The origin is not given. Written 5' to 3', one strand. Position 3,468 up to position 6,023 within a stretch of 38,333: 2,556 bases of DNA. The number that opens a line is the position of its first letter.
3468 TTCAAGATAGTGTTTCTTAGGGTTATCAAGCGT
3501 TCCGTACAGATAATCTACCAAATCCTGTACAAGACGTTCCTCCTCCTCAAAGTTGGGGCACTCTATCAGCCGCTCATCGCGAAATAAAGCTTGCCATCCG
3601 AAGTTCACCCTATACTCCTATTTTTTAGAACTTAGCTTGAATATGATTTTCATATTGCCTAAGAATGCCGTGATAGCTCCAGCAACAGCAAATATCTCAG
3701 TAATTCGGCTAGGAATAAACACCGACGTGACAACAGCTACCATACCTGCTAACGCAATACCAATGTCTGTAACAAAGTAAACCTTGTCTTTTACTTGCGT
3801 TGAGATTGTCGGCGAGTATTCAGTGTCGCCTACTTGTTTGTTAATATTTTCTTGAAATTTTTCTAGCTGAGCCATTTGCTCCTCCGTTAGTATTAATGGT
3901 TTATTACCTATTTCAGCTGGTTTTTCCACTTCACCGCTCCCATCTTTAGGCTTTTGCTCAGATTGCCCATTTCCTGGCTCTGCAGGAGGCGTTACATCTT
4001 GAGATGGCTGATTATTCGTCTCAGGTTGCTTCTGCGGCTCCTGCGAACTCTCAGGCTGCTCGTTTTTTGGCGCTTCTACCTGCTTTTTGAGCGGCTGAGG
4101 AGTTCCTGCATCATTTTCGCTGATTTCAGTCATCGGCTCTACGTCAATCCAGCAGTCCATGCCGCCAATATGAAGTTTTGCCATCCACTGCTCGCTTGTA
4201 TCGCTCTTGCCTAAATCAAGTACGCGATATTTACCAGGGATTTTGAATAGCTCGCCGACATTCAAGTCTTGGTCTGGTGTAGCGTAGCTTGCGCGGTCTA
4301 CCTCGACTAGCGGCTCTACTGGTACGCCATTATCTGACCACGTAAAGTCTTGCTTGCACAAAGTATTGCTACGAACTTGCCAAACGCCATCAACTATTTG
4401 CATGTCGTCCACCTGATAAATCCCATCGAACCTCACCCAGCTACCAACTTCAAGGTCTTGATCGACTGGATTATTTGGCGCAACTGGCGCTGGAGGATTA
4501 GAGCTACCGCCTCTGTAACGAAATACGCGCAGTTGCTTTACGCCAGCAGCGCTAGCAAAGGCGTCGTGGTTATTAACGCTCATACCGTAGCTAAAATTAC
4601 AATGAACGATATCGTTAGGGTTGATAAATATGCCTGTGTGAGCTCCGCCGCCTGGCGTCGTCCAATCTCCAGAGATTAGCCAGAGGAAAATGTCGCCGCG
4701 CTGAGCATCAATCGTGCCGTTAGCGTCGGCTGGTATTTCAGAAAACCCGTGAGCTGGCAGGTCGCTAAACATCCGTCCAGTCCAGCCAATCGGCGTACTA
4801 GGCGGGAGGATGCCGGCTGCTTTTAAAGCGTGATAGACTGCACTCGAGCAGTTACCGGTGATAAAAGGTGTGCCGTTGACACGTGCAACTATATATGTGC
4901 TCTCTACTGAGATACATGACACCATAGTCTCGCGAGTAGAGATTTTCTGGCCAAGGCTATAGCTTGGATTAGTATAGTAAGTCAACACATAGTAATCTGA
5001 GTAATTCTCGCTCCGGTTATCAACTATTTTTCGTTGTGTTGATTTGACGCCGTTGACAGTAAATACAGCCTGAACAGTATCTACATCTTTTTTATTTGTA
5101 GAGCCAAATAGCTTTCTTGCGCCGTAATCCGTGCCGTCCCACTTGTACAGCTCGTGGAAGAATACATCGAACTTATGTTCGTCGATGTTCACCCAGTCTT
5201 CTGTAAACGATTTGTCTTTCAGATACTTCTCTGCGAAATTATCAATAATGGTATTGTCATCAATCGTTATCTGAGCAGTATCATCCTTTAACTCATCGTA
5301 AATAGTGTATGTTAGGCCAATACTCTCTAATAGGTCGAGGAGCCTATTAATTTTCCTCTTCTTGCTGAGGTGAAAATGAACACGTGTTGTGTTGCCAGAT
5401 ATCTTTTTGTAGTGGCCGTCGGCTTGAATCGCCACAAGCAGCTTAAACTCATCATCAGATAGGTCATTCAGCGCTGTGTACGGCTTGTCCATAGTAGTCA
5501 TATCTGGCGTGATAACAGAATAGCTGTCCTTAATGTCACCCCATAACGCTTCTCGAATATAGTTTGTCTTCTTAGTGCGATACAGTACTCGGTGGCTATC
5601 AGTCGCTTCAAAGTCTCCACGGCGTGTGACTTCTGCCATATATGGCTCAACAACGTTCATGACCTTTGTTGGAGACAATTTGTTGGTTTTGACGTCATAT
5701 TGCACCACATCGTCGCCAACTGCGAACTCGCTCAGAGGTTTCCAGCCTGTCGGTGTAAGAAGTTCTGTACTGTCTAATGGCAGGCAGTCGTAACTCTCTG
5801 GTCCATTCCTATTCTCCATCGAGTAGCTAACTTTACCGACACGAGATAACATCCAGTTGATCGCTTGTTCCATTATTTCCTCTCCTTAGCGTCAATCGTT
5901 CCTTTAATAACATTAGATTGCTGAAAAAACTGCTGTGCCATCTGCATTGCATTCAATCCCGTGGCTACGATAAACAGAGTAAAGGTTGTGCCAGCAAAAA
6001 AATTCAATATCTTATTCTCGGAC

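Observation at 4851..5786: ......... intein splitting the catalytic Cys of an NlpC/P60-CHAP lysin that also carries C-terminal TM helices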

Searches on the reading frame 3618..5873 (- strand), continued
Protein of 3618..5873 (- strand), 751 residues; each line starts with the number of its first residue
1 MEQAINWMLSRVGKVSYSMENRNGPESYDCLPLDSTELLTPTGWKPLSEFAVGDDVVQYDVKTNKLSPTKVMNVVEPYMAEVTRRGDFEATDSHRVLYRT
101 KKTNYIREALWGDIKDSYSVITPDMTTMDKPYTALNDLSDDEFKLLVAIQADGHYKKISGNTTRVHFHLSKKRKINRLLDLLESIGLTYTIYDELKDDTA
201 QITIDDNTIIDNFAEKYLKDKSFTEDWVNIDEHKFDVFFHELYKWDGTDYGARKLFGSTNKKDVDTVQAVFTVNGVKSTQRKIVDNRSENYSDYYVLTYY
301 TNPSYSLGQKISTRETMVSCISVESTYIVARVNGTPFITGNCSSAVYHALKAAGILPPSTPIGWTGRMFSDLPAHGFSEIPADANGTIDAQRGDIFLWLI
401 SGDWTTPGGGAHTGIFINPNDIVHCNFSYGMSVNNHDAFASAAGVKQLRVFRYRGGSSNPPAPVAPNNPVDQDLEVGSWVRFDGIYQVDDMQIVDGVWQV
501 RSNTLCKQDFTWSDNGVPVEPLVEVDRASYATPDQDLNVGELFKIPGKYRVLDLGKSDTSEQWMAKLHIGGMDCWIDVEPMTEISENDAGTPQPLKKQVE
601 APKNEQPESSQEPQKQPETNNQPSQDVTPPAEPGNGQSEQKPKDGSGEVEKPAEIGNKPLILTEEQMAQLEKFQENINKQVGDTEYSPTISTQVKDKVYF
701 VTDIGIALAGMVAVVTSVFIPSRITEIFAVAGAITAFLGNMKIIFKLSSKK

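Call 82: list_cluster_members(proteins=[window:3618-5873:-, P0002, P0006, P0013, P0043, P0047, P0055, P0066, P0053, P0057])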
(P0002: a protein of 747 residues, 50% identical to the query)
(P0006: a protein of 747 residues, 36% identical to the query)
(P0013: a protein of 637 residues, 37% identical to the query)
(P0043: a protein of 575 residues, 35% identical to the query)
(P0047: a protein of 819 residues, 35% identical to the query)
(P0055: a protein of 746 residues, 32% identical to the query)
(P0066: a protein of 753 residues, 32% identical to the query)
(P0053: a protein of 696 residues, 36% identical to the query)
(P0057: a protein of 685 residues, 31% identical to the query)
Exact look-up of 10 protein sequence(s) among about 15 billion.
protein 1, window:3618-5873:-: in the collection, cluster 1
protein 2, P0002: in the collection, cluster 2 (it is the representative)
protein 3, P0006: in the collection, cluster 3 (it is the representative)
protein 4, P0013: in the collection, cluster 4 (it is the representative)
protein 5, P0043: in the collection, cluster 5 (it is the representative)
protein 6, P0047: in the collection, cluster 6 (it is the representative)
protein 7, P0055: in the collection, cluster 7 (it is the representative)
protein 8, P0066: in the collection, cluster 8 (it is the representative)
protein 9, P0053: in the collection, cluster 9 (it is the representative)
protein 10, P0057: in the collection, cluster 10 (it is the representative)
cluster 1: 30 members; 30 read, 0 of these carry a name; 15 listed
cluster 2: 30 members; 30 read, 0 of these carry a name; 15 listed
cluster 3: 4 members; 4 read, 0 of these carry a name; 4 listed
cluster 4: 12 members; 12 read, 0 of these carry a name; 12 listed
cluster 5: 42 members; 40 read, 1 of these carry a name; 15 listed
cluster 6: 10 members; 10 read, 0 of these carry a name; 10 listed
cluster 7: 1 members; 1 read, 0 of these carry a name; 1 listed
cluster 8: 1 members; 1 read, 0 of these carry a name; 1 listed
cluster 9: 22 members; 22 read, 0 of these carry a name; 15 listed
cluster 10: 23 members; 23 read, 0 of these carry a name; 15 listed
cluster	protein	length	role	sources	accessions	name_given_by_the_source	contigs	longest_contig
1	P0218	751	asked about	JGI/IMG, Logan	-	-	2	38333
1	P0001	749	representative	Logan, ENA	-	-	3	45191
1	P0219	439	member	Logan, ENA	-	-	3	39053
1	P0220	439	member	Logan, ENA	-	-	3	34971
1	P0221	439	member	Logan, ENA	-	-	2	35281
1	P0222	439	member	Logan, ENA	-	-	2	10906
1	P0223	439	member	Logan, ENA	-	-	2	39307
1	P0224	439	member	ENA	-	-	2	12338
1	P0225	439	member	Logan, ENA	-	-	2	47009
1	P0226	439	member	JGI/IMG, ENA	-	-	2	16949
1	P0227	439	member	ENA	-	-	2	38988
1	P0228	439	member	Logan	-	-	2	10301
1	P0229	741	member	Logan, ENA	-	-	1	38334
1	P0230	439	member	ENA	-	-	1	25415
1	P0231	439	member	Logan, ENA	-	-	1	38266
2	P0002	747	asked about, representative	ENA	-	-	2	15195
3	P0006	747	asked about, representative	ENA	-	-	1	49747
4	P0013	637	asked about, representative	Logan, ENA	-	-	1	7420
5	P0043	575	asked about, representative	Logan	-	-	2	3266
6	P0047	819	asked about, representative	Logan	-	-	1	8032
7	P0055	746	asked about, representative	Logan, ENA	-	-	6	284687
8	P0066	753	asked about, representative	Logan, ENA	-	-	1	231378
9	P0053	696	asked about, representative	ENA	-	-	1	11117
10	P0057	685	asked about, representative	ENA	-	-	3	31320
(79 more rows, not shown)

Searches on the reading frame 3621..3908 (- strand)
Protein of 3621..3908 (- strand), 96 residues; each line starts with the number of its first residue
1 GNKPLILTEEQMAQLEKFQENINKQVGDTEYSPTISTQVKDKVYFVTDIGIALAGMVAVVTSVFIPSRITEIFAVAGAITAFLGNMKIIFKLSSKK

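Call 67: search_protein_families(library=phrogs, proteins=[window:3621-3908:-], max_evalue=1)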
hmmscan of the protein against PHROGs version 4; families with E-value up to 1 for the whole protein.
seq(96 aa): 2 families
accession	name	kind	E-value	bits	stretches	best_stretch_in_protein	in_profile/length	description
phrog_12982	-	tail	0.045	14.7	1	36-54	24-42/65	tail fiber protein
phrog_16715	-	unknown function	0.19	12.5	1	42-81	5-44/55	-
